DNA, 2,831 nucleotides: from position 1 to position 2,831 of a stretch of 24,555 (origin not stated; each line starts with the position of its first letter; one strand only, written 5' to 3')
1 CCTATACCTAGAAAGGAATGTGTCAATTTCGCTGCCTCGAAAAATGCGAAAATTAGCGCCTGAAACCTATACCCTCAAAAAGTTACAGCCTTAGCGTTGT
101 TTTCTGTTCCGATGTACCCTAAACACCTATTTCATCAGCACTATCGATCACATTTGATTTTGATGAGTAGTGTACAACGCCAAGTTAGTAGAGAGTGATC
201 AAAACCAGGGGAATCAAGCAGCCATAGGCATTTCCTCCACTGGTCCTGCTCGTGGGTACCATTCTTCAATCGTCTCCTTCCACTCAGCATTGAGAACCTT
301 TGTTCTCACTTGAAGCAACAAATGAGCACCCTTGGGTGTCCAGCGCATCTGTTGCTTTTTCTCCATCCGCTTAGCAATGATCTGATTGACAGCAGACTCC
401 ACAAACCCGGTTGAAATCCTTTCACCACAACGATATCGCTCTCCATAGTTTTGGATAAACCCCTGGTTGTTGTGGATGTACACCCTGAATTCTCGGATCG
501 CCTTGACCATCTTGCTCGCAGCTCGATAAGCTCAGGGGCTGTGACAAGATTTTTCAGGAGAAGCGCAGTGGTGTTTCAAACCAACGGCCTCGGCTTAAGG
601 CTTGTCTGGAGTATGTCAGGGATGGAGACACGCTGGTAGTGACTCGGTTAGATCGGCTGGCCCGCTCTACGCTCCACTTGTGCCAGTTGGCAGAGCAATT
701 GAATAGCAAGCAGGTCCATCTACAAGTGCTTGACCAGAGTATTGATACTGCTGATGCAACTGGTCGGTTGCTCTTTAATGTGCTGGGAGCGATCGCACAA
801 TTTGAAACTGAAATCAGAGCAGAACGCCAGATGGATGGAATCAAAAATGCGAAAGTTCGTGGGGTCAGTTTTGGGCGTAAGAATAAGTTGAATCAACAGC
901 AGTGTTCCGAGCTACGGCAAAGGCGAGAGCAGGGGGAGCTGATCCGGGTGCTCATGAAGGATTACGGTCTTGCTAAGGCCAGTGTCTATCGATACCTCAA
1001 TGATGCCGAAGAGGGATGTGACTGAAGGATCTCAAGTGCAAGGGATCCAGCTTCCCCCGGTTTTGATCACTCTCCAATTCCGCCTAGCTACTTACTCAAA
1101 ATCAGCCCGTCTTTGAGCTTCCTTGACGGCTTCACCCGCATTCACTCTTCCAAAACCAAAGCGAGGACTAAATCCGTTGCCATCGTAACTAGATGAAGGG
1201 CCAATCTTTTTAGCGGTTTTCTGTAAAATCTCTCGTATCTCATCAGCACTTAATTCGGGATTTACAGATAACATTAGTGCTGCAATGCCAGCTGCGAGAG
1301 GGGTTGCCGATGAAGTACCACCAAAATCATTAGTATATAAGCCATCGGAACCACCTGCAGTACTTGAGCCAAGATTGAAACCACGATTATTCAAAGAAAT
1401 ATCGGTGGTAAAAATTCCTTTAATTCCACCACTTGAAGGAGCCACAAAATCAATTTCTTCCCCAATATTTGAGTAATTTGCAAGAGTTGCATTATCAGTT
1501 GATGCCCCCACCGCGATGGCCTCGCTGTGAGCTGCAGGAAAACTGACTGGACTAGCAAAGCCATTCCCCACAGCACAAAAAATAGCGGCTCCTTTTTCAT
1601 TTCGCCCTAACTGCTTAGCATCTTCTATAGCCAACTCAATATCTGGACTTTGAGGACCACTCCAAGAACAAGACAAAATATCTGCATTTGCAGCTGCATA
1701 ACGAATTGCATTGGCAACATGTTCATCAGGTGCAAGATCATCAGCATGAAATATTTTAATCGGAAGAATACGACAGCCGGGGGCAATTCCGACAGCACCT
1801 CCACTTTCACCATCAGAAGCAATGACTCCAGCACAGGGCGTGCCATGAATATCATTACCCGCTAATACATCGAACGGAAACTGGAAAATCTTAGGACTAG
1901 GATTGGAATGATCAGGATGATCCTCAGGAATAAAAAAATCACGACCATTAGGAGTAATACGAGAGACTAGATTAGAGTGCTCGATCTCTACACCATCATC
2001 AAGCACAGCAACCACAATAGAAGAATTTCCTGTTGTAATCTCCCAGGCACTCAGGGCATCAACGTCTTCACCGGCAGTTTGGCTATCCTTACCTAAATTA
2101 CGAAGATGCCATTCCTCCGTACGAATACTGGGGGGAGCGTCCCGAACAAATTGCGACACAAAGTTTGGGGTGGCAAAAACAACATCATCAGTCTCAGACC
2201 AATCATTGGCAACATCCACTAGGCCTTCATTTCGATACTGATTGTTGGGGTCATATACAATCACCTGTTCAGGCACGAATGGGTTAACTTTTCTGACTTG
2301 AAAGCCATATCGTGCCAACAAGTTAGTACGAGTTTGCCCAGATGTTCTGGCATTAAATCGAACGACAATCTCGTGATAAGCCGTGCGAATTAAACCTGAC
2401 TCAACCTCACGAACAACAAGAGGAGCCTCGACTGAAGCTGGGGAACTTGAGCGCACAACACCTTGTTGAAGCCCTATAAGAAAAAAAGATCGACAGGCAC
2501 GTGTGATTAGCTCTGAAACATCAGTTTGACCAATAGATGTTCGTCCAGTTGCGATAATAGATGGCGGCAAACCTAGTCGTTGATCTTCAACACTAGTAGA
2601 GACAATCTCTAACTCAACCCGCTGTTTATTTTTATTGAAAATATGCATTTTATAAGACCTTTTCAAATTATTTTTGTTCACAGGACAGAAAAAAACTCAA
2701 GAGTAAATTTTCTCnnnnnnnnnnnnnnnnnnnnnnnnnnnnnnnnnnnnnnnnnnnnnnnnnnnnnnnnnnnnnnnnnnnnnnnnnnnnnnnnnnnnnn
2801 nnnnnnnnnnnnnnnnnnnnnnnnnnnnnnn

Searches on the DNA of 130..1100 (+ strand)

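Call 94: search_dna_similar(query=window:130-1100:+, collection=plasmids, mode=distant, max_rows=8)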
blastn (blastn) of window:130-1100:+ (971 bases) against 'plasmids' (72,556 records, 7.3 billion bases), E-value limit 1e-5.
Records with a match: 39; places in all: 48; records where one place covers at least 80% of the query: 0.
Best place of each record, by identity: 80-90% 2; 60-80% 37.
By first word of the organism name: Rickettsia 10; Synechocystis 5; Picosynechococcus 4; Sulfitobacter 4; Acaryochloris 3; Nostoc 2; Roseovarius 1; Ruegeria 1; Pigmentibacter 1; Herpetosiphon 1; and 7 more.
By predicted mobility (MOB-suite, as given by PLSDB): non-mobilizable 21; conjugative 10; mobilizable 8.
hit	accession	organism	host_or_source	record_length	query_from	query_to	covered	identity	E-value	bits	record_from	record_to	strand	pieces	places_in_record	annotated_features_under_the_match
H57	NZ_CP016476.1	Picosynechococcus sp. PCC 7003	cell culture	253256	62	742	70%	73.9%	9e-58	424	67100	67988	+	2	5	recombinase family protein | ISKra4 family transposase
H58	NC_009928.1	Acaryochloris marina MBIC11017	-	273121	390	947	57%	78.7%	2e-128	467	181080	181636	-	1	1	hypothetical protein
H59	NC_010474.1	Picosynechococcus sp. PCC 7002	-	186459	394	881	50%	73.4%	4e-75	289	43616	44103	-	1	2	recombinase family protein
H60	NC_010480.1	Picosynechococcus sp. PCC 7002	-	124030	394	881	50%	73.4%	4e-75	289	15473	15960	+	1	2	recombinase family protein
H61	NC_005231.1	Synechocystis sp. PCC 6803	-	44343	411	873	48%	70.2%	4e-50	206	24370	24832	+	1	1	recombinase family protein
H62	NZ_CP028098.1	Synechocystis sp. IPPAS B-1465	axenic culture,Synechocystis sp. GT-L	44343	411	873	48%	70.2%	4e-50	206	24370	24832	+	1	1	recombinase family protein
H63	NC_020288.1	Synechocystis sp. PCC 6803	-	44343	411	873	48%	70.2%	4e-50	206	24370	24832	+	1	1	recombinase family protein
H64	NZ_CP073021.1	Synechocystis sp. PCC 6803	cell culture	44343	411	873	48%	70.2%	4e-50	206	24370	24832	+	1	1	recombinase family protein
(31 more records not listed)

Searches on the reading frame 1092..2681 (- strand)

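Call 20: search_protein_families(library=pfam, proteins=[window:1092-2681:-], max_evalue=0.001)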
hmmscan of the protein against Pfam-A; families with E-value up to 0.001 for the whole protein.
window:1092-2681:- (529 aa): 1 family
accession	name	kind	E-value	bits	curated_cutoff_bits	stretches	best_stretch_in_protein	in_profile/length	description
PF00082.27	Peptidase_S8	-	3.8e-44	151.6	21.8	1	220-511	2-288/288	Subtilase family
